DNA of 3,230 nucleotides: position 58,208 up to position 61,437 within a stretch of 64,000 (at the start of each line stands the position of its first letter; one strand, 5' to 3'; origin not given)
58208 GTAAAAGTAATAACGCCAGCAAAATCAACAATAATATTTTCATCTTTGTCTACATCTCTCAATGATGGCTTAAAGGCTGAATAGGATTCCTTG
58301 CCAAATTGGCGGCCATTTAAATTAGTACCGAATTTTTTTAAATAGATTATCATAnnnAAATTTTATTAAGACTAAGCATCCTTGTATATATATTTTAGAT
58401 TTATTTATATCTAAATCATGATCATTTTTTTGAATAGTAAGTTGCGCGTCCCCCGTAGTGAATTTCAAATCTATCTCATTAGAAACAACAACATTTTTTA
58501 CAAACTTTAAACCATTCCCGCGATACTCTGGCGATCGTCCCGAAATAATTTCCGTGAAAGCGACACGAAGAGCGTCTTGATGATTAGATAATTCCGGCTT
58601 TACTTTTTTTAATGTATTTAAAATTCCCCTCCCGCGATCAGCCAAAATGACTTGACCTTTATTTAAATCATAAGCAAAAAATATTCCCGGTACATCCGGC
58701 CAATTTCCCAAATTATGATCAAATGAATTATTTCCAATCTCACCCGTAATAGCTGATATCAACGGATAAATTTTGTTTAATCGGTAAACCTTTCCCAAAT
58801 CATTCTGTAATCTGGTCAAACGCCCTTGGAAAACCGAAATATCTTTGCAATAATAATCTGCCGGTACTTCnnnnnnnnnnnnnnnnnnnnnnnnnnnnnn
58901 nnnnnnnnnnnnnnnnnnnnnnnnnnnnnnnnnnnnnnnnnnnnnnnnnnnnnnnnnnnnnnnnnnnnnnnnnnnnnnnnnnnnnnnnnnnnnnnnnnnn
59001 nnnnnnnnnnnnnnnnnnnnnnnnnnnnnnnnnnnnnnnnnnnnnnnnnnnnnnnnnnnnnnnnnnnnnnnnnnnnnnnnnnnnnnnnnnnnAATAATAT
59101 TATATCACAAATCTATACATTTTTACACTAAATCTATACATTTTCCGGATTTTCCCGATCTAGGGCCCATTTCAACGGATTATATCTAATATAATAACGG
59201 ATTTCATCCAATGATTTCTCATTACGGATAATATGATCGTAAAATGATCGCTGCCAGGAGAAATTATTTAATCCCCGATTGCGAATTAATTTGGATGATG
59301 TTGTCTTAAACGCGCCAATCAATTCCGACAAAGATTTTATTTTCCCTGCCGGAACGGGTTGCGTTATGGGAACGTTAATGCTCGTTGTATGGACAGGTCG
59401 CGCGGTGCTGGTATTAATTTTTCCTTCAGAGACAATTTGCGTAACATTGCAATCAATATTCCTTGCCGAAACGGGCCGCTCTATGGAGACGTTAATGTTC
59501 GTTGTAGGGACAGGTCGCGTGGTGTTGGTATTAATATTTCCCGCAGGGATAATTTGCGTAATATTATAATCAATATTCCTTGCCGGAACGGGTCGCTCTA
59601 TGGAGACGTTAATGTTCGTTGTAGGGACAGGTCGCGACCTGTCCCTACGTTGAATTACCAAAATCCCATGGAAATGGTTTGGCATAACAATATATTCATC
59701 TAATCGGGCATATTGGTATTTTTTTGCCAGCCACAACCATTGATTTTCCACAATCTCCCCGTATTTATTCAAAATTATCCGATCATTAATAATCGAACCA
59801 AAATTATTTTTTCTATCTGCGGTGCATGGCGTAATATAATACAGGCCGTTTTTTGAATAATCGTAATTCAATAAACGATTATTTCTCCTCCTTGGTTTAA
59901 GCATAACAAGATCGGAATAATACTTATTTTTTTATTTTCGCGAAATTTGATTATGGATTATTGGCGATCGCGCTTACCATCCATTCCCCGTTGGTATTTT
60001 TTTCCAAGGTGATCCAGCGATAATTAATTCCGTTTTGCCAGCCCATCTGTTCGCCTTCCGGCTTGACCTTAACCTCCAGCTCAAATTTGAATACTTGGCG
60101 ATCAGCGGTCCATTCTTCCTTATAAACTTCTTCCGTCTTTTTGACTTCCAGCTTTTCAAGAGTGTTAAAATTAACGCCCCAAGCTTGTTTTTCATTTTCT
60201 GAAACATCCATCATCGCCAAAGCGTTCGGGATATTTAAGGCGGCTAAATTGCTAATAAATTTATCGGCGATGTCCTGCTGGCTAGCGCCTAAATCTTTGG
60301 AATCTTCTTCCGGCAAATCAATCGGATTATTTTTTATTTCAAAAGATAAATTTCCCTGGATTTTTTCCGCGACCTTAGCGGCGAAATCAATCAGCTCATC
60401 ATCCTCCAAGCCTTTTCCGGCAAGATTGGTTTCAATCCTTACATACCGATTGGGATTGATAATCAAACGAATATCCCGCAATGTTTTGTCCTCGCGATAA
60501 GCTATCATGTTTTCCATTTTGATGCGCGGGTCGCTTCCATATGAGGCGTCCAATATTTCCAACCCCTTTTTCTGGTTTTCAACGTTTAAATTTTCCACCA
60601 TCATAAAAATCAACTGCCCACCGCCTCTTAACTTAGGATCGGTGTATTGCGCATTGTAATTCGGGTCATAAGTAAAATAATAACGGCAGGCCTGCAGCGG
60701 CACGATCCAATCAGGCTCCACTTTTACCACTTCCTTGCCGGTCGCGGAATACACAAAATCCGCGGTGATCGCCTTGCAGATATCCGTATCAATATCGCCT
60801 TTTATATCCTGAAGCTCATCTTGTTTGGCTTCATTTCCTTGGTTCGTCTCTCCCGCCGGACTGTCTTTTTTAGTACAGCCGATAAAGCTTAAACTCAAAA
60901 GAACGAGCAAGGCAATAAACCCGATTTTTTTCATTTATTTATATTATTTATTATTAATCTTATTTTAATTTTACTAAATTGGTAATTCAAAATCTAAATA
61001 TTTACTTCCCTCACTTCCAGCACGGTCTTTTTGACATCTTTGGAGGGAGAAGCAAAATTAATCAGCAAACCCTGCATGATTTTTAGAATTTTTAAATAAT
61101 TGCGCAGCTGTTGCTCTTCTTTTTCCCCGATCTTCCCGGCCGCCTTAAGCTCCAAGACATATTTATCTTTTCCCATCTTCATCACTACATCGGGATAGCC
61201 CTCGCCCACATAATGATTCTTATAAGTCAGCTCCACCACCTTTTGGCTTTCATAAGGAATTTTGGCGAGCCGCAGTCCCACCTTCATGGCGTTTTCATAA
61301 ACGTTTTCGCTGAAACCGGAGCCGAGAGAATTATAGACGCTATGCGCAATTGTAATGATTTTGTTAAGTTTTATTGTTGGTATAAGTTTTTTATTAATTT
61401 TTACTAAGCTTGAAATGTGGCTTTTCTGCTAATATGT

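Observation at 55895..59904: Co-directional 4-gene module: MerR-HTH-GHKL ATPase, STAS-like DUF4325, DUF2779 PD-(D/E)xK nuclease and membrane zinc ribbon, directly downstream of an IS200-like transposase (candidate uncharacterised defence/signalling system)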

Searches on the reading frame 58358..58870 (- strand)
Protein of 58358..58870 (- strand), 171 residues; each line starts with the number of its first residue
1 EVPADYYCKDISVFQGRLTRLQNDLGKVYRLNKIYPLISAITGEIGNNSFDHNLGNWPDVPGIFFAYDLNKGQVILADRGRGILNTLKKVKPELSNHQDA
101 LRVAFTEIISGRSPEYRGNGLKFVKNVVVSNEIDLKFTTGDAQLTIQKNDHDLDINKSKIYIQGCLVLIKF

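Call 32: search_protein_representatives(protein=window:58358-58870:-)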
Query: 171 residues. Proteins with E-value up to 0.001 (for the whole library): 302; up to 1e-10: 207; up to 1e-30: 62. The best 150 are listed.
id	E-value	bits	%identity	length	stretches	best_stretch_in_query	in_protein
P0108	3.6e-78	277.8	72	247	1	4-171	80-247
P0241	8.8e-61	221.2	58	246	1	4-171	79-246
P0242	8.6e-56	204.9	56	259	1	4-171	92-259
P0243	9.8e-54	198.2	53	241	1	3-171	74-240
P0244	2.4e-53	197.0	53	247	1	5-171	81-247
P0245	2.5e-52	193.7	55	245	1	5-171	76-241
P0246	5.5e-51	189.3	54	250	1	4-170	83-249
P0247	1.0e-50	188.4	55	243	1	4-171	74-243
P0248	1.1e-49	185.1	57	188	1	33-171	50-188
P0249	2.3e-49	184.0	53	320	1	4-171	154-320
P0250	5.6e-49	182.7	52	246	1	4-171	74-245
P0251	9.9e-49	181.9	55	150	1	22-170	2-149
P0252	1.9e-48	181.0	54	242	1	6-171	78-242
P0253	6.1e-48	179.4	51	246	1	6-171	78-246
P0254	1.2e-47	178.4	52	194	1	3-170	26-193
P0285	1.4e-37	145.6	42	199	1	2-170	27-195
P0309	8.3e-28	113.9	41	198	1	5-150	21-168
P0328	4.5e-25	105.0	38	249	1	6-171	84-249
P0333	4.1e-24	101.8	39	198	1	5-130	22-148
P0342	8.3e-23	97.6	37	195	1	6-171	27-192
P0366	9.8e-20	87.6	38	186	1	3-170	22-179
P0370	3.7e-19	85.7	38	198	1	3-147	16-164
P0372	9.2e-19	84.4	36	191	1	6-166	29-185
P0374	1.3e-18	83.9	36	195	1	6-146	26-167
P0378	3.1e-18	82.7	39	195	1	6-144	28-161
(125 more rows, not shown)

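Call 33: search_protein_families(library=pfam, proteins=[P0285, P0342, P0366, P0372, P0374, P0378, P0328, P0370, P0333, P0309], max_evalue=1)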
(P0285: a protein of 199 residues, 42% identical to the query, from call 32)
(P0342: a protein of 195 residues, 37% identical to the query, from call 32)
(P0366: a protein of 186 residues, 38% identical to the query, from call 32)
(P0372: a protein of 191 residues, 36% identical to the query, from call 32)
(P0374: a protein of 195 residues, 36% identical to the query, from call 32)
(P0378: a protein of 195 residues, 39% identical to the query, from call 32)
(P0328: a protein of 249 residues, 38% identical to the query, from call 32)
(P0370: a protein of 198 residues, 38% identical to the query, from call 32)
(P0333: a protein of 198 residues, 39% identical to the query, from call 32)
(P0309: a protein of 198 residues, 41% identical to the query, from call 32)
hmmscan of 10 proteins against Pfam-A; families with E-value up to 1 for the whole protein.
P0285 (199 aa): 1 family
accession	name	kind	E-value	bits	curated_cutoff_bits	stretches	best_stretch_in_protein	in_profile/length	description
PF00133.28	tRNA-synt_1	-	0.15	11.2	22.7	1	157-189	296-335/414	tRNA synthetases class I (I, L, M and V)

P0342 (195 aa): 1 family
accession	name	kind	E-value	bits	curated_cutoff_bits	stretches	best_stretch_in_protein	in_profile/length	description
PF02518.31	HATPase_c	-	0.018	15.9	26.4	1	59-163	7-96/111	Histidine kinase-, DNA gyrase B-, and HSP90-like ATPase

P0366 (186 aa): 0 families

P0372 (191 aa): 1 family
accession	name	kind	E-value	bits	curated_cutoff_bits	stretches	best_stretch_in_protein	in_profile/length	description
PF14501.12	HATPase_c_5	-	0.025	14.9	22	1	130-167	60-98/102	GHKL domain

P0374 (195 aa): 2 families
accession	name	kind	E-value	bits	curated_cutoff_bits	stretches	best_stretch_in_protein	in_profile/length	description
PF13581.12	HATPase_c_2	-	0.011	16.1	27.4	1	30-125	3-92/127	Histidine kinase-like ATPase domain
PF02518.31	HATPase_c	-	0.015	16.2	26.4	1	61-147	9-82/111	Histidine kinase-, DNA gyrase B-, and HSP90-like ATPase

P0378 (195 aa): 1 family
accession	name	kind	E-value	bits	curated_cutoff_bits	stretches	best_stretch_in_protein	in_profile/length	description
PF13581.12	HATPase_c_2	-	0.049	14.1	27.4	1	45-152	16-114/127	Histidine kinase-like ATPase domain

P0328 (249 aa): 7 families
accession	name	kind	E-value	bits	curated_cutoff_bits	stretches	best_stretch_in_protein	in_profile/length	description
PF00376.29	MerR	-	4.4e-09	36.4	28.2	1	14-50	2-38/38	MerR family regulatory protein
PF12728.13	HTH_17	-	8e-05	23.3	27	1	14-55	4-43/51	Helix-turn-helix domain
PF13411.12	MerR_1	-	0.00028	21.3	21.6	1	13-59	2-47/69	MerR HTH family regulatory protein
PF02042.20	RWP-RK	-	0.012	16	29.3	1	12-32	13-33/49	RWP-RK domain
PF02954.25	HTH_8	-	0.046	13.9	22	1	15-30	22-37/42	Bacterial regulatory protein, Fis family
PF12964.13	DUF3853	-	0.072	13.7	22.1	1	7-55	42-89/97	Protein of unknown function (DUF3853)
PF20432.4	Xre-like-HTH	-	0.1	13.3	25.8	1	8-36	20-49/63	Antitoxin Xre-like helix-turn-helix domain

P0370 (198 aa): 2 families
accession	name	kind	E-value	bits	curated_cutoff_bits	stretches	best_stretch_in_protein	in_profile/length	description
PF02518.31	HATPase_c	-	0.013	16.3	26.4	1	49-135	4-74/111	Histidine kinase-, DNA gyrase B-, and HSP90-like ATPase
PF13581.12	HATPase_c_2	-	0.073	13.5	27.4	1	25-111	7-91/127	Histidine kinase-like ATPase domain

P0333 (198 aa): 0 families

P0309 (198 aa): 2 families
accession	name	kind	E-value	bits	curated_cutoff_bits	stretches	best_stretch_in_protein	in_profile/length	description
PF13581.12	HATPase_c_2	-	0.00074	20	27.4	1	41-119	19-92/127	Histidine kinase-like ATPase domain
PF02518.31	HATPase_c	-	0.0025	18.7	26.4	1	54-149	6-88/111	Histidine kinase-, DNA gyrase B-, and HSP90-like ATPase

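Call 41: find_encoding_contigs(protein=P0309, flank=6000, max_places=2)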
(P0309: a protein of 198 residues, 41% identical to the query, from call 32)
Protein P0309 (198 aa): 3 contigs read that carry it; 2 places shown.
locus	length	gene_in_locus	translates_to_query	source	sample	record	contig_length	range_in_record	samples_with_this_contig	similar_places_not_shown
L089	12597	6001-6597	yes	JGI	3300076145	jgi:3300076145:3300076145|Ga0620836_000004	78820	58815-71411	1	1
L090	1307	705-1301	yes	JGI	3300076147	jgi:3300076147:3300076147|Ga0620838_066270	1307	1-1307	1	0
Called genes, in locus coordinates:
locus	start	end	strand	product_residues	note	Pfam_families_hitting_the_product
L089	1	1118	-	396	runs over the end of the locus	-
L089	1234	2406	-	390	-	-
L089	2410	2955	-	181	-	-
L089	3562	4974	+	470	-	PF02397:Bac_transf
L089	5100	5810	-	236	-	-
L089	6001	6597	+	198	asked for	-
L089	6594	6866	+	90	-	-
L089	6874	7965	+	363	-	PF13439:Glyco_transf_4, PF00534:Glycos_transf_1, PF13692:Glyco_trans_1_4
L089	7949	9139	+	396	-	PF13439:Glyco_transf_4, PF20706:GT4-conflict, PF00534:Glycos_transf_1, PF13692:Glyco_trans_1_4, PF13524:Glyco_trans_1_2 (weak)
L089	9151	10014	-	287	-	PF02498:Bro-N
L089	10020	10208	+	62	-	-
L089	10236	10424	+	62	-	-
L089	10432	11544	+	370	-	PF13439:Glyco_transf_4, PF13579:Glyco_trans_4_4, PF20706:GT4-conflict, PF00534:Glycos_transf_1, PF13692:Glyco_trans_1_4, PF13524:Glyco_trans_1_2 (weak)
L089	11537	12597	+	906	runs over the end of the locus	PF13196:DUF4012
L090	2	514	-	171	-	?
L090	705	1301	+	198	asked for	-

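Call 66: search_dna_similar(query=window:58358-58810:-, collection=phages, mode=protein, max_evalue=0.001, max_rows=15)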
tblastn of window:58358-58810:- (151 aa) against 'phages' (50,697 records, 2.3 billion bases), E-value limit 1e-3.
No match.

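Call 67: search_dna_similar(query=window:58358-58810:-, collection=plasmids, mode=protein, max_evalue=0.001, max_rows=15)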
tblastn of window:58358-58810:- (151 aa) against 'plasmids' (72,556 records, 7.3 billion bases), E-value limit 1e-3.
No match.

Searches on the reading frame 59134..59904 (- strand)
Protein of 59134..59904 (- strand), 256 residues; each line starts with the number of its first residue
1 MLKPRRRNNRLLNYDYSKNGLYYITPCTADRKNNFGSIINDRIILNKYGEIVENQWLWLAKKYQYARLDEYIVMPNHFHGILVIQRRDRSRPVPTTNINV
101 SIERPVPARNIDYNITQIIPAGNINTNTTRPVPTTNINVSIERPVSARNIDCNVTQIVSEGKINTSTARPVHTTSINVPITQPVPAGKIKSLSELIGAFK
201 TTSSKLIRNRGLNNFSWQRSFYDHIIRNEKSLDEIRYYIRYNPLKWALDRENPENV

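Call 3: search_protein_families(library=pfam, proteins=[window:59134-59904:-], max_evalue=0.1)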
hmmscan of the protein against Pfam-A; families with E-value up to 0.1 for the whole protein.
window:59134-59904:- (256 aa): 1 family
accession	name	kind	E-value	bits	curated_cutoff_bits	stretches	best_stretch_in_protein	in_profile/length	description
PF01797.21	Y1_Tnp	-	3.6e-05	24.3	23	1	190-241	63-120/121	Transposase IS200 like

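Call 4: search_protein_families(library=padloc, proteins=[window:59134-59904:-], max_evalue=0.1)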
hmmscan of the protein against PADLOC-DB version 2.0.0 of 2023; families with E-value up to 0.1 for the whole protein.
window:59134-59904:- (256 aa): 0 families

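Call 5: search_protein_families(library=ncbifam, proteins=[window:59134-59904:-], max_evalue=0.1)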
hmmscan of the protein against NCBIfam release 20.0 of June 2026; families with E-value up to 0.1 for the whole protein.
window:59134-59904:- (256 aa): 1 family
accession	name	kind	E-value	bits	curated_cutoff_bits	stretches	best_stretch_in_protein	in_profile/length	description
NF047646.1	REP_Tyr_transpos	equivalog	8.1e-17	61.5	80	2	190-246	70-134/146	REP-associated tyrosine transposase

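Call 44: search_protein_families(library=phrogs, proteins=[window:59134-59904:-], max_evalue=0.01)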
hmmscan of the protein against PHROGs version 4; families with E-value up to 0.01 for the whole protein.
window:59134-59904:- (256 aa): 1 family
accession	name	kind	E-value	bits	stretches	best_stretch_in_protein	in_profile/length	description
phrog_18266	-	unknown function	0.00061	20.8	0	203-247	81-124/165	-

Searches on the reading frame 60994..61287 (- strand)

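Call 3: search_protein_families(library=pfam, proteins=[window:60994-61287:-], max_evalue=0.1)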
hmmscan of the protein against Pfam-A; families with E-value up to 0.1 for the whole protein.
window:60994-61287:- (97 aa): 3 families
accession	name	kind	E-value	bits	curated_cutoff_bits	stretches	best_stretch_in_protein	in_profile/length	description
PF13366.12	PDDEXK_3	-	1e-16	61.8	22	1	3-86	33-115/117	PD-(D/E)XK nuclease superfamily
PF01930.23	Cas_Cas4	-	0.00033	21.2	22.7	1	23-76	47-99/160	Domain of unknown function DUF83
PF08011.17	PDDEXK_9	-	0.0043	17.4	25.5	1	24-62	25-73/105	PD-(D/E)XK nuclease superfamily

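Call 80: search_protein_families(library=padloc, proteins=[window:60994-61287:-], max_evalue=0.001)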
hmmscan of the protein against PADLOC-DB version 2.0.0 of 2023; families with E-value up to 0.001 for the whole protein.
window:60994-61287:- (97 aa): 2 families
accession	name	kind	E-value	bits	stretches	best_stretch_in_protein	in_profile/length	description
PDLC01250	Cas4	-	0.00029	19.2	1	18-74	51-107/168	"CAS-I,CAS-II,CAS-III,CAS-IV,CAS-V,CAS-VI; acquisition_associated"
PDLC00943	Cas4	-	0.00097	17.1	0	18-77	59-118/180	CRISPR-associated protein Cas4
